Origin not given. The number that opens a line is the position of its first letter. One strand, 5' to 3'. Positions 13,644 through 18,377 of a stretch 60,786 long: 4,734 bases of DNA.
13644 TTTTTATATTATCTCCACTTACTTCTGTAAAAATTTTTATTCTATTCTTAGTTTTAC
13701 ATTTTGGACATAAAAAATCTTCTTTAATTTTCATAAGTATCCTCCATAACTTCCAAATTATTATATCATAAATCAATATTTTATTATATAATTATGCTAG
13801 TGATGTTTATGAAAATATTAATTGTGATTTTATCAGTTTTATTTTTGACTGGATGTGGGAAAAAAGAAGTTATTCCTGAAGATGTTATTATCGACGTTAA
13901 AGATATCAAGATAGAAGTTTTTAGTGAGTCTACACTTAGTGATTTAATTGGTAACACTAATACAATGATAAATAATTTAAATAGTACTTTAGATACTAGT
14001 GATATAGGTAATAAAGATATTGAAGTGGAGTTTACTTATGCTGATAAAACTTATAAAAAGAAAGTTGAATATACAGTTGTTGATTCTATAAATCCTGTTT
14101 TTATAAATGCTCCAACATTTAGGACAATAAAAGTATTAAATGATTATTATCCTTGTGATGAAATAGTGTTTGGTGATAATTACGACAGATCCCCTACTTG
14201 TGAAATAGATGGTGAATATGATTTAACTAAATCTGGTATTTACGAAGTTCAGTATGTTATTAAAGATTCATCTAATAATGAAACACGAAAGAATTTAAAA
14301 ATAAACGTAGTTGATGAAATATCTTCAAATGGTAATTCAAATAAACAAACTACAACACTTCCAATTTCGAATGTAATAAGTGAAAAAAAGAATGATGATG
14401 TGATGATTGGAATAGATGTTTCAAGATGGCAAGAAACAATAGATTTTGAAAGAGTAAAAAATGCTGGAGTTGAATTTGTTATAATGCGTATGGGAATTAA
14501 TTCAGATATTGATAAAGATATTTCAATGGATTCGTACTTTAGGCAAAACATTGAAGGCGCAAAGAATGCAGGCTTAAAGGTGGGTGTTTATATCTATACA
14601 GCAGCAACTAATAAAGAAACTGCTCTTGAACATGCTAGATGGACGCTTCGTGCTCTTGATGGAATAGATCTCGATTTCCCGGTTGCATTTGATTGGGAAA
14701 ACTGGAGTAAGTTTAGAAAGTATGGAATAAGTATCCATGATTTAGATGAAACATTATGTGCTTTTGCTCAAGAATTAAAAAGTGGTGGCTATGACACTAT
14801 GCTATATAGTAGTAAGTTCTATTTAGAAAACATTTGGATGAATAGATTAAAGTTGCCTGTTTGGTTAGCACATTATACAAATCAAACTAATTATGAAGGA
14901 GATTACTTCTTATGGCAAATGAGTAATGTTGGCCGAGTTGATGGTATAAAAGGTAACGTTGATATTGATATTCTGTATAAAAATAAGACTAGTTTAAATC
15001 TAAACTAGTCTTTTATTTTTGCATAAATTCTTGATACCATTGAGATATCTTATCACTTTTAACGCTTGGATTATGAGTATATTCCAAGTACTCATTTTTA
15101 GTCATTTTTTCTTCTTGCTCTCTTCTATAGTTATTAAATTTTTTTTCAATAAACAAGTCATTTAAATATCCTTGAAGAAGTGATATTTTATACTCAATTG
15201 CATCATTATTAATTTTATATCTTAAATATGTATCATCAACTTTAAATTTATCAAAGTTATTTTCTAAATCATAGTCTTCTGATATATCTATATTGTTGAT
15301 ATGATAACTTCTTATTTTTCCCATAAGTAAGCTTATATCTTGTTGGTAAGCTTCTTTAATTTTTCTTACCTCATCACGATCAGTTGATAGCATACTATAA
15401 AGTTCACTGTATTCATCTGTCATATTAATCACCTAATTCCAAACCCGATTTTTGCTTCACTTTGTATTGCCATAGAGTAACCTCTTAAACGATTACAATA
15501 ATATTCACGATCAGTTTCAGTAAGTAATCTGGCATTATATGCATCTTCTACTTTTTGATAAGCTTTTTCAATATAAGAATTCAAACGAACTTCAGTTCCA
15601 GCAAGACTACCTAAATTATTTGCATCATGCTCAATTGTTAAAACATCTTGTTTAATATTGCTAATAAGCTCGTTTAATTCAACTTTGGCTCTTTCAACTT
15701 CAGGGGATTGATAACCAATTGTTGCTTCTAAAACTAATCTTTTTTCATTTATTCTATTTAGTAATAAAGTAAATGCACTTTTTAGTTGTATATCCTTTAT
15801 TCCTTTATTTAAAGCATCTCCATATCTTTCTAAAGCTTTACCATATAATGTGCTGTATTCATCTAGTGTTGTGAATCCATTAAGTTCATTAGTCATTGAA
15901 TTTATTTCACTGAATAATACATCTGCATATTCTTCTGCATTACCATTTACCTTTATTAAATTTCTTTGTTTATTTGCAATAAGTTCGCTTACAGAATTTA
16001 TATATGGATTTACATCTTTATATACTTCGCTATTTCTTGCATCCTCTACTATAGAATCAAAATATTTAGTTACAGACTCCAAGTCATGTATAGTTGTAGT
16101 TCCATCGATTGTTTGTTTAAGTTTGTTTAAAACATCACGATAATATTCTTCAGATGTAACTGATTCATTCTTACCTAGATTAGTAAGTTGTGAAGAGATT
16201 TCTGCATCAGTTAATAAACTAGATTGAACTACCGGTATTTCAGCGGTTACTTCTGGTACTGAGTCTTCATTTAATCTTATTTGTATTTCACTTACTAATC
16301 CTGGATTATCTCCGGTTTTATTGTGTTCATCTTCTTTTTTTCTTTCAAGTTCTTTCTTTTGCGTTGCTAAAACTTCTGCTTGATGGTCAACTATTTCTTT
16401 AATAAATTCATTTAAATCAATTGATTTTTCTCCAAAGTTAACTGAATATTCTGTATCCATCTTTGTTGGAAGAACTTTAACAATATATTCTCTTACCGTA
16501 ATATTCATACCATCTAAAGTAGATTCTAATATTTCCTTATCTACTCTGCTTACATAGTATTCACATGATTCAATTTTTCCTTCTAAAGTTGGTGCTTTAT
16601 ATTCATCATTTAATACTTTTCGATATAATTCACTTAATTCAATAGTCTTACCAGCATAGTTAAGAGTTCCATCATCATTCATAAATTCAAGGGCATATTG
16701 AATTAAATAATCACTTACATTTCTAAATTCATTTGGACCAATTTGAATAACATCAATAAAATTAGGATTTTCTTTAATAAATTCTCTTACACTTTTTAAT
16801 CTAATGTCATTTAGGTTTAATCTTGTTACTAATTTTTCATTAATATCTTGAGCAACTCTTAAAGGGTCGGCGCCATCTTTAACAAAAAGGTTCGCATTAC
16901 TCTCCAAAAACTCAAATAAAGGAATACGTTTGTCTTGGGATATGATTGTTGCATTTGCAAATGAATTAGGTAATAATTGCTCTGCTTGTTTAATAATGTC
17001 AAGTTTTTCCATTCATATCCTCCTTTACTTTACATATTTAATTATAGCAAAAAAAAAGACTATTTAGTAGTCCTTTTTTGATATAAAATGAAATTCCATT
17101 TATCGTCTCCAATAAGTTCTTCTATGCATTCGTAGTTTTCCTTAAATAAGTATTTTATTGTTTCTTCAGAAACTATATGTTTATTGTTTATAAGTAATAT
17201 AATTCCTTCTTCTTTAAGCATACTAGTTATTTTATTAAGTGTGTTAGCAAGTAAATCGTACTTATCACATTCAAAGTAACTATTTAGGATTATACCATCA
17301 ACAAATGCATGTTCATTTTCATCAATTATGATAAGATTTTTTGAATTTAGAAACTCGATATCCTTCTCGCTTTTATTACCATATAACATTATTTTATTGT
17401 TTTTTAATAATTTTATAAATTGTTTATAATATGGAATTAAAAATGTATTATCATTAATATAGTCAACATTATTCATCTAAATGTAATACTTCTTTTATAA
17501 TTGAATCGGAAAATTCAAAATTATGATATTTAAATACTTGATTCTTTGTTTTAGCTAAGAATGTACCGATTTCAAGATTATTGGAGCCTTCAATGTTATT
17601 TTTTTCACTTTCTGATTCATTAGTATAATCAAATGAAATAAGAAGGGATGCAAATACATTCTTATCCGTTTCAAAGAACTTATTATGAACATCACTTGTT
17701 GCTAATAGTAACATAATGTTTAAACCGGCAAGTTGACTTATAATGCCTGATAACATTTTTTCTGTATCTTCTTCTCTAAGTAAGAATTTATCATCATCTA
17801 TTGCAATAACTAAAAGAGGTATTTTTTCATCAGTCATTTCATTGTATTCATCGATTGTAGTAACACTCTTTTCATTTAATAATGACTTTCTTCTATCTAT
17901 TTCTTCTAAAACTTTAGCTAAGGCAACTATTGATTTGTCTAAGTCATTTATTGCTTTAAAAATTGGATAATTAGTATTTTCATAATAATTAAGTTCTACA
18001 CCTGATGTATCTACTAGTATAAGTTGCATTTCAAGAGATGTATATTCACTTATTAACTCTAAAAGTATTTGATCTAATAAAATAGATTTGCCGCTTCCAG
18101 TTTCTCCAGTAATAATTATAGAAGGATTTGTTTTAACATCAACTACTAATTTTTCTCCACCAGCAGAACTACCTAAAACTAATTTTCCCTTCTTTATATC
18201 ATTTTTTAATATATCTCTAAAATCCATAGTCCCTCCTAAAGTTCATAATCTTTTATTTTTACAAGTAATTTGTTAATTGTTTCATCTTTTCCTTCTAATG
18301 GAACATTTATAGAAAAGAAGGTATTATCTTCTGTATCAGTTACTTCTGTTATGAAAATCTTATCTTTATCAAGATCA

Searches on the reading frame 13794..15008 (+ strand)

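Call 21: search_protein_families(library=pfam, proteins=[window:13794-15008:+], max_evalue=0.001)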
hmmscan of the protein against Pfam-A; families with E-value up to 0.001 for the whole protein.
window:13794-15008:+ (404 aa): 2 families
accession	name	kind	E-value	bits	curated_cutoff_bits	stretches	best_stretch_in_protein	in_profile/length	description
PF01183.26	Glyco_hydro_25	-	1.1e-28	101.2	27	1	207-385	1-180/180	Glycosyl hydrolases family 25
PF16403.11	Bact_surface_Ig-like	-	0.0003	21.2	27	1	129-172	28-71/71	Bacterial surface protein, Ig-like domain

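Call 98: search_protein_families(library=phrogs, proteins=[window:13794-15008:+], max_evalue=0.001)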
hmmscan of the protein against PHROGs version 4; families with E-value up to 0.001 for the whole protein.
window:13794-15008:+ (404 aa): 5 families
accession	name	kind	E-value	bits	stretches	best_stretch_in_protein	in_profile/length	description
phrog_291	-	lysis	3.4e-37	129.4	1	166-400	82-311/509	endolysin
phrog_6745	-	lysis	1.5e-27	97.5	1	204-374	4-168/396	endolysin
phrog_6219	-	lysis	1.5e-25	91.4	1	206-398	4-190/326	endolysin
phrog_3084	-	lysis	2.4e-10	41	1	198-369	153-313/468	endolysin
phrog_23704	-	unknown function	2.6e-06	28.8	1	294-395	17-117/134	-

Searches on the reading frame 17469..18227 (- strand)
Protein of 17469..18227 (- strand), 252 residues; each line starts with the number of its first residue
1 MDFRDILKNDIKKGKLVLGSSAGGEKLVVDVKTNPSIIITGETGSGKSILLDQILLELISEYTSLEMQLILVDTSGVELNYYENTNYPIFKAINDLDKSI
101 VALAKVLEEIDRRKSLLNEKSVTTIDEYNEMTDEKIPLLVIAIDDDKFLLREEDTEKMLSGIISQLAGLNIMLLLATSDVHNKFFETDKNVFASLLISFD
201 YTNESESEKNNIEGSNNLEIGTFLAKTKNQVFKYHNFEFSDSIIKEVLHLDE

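Call 21: search_protein_families(library=pfam, proteins=[window:17469-18227:-], max_evalue=0.001)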
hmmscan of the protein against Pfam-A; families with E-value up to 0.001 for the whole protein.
window:17469-18227:- (252 aa): 6 families
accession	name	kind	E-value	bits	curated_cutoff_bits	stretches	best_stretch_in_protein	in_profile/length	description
PF01580.24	FtsK_SpoIIIE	-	3e-20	73.1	24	1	9-136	13-142/221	FtsK/SpoIIIE family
PF25199.1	nSTAND_NTPase5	-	5.3e-05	23.5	34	1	34-115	41-124/145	Novel STAND NTPase 5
PF20720.3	nSTAND3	-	5.7e-05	23.3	27.2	1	31-66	14-50/155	Novel STAND NTPase 3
PF13555.12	AAA_29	-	0.00025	21.1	27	1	29-56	17-44/61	P-loop containing region of AAA domain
PF13401.12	AAA_22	-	0.00037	21.2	27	1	33-136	4-101/130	AAA domain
PF13476.12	AAA_23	-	0.00079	20.5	27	0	33-215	18-176/201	AAA domain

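Call 98: search_protein_families(library=phrogs, proteins=[window:17469-18227:-], max_evalue=0.001)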
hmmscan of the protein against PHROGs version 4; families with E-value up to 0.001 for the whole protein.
window:17469-18227:- (252 aa): 3 families
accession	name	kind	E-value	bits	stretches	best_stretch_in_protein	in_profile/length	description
phrog_1358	-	moron, auxiliary metabolic gene and host takeover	7.8e-29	100.9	1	5-177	575-750/1382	FtsK/SpoIIIE-like protein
phrog_3551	-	moron, auxiliary metabolic gene and host takeover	2.7e-20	73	1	37-147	439-548/758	FtsK/SpoIIIE-like protein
phrog_17074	-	unknown function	8.6e-05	22.2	1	17-147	184-319/621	-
